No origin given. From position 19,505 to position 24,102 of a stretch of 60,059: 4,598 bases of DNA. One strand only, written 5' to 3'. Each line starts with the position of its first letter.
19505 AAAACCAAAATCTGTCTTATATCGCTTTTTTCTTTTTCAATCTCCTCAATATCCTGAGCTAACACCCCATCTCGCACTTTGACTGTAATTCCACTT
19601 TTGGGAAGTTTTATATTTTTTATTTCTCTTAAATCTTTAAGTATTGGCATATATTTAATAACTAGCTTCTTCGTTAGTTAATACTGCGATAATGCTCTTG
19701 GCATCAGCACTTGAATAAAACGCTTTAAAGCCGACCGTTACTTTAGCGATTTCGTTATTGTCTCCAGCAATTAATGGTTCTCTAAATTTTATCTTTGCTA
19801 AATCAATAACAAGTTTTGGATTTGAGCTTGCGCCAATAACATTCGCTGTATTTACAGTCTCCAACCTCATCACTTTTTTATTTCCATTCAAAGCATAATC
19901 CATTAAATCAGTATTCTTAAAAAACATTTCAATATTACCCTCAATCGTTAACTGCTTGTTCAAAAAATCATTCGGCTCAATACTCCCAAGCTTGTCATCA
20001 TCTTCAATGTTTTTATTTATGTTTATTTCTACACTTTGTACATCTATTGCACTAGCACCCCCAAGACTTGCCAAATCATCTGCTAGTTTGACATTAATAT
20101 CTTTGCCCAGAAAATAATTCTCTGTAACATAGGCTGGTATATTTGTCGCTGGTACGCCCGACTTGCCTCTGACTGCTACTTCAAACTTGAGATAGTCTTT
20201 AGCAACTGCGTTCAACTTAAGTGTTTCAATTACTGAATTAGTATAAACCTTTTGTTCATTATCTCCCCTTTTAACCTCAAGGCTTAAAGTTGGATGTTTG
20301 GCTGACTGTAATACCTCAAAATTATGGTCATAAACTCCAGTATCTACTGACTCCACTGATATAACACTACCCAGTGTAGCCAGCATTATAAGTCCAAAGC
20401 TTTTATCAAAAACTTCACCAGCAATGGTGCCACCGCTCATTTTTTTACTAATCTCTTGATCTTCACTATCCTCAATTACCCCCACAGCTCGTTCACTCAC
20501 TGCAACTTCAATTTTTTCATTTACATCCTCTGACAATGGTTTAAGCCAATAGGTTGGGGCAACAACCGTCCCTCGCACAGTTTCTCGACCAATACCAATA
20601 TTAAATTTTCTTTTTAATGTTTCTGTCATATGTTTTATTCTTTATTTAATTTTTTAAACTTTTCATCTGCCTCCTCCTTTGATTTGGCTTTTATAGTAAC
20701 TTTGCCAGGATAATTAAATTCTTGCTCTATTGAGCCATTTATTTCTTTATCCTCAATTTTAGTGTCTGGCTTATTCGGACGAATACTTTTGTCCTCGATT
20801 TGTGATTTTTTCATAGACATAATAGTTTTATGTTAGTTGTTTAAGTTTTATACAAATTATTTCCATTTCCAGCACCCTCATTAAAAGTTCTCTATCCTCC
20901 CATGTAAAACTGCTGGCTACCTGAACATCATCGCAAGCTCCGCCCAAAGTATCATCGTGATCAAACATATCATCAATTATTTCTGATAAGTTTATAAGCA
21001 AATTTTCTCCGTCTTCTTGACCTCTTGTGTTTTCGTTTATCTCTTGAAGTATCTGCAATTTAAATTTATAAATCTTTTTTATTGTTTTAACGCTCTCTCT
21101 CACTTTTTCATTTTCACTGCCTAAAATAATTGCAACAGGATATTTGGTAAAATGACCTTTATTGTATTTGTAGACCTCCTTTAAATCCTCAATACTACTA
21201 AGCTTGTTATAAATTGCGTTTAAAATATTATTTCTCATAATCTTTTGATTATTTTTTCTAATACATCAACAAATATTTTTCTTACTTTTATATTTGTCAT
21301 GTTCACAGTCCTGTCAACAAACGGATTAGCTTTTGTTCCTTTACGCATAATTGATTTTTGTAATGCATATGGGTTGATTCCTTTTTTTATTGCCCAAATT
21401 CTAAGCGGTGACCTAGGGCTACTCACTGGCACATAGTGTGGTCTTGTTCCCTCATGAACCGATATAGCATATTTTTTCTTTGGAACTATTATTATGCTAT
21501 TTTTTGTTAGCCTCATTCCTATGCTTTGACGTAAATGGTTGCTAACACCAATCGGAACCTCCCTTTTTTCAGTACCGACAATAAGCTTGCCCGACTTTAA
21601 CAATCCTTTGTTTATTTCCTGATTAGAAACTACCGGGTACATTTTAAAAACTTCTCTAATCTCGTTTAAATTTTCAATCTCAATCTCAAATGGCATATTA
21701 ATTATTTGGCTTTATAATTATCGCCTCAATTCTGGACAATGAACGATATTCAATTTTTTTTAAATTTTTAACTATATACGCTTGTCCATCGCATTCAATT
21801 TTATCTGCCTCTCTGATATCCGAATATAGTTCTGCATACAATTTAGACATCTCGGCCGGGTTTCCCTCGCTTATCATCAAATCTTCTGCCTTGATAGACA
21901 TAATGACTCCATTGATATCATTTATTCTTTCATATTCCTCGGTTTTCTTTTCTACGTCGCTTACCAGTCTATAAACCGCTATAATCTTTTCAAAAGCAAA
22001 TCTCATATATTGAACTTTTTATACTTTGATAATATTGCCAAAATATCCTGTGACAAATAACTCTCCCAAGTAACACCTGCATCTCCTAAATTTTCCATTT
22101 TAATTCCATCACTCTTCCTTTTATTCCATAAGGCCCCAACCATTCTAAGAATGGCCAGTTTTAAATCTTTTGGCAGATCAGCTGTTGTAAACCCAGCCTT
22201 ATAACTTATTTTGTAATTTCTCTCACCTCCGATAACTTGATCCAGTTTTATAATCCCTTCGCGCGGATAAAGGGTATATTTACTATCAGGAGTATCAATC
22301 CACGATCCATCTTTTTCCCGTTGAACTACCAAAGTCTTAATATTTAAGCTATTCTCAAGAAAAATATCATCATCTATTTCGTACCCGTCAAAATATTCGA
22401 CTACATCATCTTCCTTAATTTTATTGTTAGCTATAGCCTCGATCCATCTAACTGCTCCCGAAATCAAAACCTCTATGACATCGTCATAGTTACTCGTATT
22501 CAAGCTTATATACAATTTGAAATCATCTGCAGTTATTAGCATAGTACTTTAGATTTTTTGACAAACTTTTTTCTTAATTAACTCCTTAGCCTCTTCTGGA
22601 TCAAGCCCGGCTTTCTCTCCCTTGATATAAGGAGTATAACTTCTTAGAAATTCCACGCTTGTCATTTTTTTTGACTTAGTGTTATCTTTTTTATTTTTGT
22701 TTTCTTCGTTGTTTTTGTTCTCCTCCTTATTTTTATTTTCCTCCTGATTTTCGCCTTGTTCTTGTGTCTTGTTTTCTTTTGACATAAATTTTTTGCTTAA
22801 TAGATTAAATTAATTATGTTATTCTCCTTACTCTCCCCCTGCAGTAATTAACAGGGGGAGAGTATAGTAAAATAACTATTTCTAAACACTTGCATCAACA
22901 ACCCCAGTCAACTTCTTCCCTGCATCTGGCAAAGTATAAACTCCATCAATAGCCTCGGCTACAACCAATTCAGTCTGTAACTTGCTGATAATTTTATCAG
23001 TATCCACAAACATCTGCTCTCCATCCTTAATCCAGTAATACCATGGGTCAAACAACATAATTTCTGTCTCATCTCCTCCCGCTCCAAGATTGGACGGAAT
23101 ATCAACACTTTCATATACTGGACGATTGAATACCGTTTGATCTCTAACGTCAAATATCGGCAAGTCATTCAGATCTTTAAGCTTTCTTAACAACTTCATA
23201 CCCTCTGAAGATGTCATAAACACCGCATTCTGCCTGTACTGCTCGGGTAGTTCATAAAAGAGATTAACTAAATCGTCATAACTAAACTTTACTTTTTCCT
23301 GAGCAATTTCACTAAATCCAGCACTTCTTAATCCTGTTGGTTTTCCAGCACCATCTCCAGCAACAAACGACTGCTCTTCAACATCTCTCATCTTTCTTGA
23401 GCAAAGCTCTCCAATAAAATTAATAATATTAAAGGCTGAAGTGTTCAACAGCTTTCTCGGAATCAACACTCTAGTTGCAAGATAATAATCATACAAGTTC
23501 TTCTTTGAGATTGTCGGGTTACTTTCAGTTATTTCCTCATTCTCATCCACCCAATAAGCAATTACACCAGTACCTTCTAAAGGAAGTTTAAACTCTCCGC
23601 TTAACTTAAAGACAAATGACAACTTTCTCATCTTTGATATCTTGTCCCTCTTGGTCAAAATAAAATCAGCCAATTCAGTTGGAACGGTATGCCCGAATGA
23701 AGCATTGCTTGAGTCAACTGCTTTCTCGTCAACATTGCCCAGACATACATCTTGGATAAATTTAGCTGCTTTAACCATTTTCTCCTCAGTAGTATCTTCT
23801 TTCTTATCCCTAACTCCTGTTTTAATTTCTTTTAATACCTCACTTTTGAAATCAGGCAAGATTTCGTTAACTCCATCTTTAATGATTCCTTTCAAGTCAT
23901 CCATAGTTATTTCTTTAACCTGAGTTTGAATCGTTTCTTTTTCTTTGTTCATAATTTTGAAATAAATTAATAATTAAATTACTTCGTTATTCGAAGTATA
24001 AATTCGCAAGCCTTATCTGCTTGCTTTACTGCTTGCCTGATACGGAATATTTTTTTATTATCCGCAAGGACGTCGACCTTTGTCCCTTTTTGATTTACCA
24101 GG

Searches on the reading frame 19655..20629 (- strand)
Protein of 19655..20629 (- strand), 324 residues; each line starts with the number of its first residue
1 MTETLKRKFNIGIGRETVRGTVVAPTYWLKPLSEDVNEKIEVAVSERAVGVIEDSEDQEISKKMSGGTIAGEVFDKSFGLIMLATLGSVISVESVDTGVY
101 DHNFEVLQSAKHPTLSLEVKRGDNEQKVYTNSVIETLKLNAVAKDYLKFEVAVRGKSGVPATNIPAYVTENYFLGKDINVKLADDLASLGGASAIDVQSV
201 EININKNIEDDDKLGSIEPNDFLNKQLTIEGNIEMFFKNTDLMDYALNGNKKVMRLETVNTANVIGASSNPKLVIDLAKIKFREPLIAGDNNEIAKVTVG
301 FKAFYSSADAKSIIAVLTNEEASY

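Call 10: search_protein_families(library=phrogs, proteins=[window:19655-20629:-], max_evalue=0.001)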
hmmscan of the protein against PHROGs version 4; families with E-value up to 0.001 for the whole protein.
window:19655-20629:- (324 aa): 1 family
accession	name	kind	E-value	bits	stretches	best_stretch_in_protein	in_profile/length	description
phrog_290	-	tail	2.1e-31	110.7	1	11-323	21-335/411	minor tail protein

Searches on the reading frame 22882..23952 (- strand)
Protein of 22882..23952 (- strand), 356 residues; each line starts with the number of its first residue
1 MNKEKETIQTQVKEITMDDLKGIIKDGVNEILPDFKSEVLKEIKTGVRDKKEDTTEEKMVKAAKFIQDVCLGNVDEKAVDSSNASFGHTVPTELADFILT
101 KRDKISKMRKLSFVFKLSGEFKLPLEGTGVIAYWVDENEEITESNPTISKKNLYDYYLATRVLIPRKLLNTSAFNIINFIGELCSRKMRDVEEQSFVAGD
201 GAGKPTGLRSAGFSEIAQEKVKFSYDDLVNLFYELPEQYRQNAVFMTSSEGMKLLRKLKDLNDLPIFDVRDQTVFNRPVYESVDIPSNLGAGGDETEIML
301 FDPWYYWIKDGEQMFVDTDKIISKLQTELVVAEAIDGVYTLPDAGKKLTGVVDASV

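Call 10: search_protein_families(library=phrogs, proteins=[window:22882-23952:-], max_evalue=0.001)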
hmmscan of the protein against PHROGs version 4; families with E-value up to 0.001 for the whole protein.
window:22882-23952:- (356 aa): 3 families
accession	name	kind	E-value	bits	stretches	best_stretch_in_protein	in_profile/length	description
phrog_10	-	head and packaging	3.7e-40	139.6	1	4-351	306-636/752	major head protein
phrog_617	-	head and packaging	1.3e-19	71.5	1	115-321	379-586/626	major head protein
phrog_15928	-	head and packaging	3.3e-09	38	1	168-268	1-94/185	major head protein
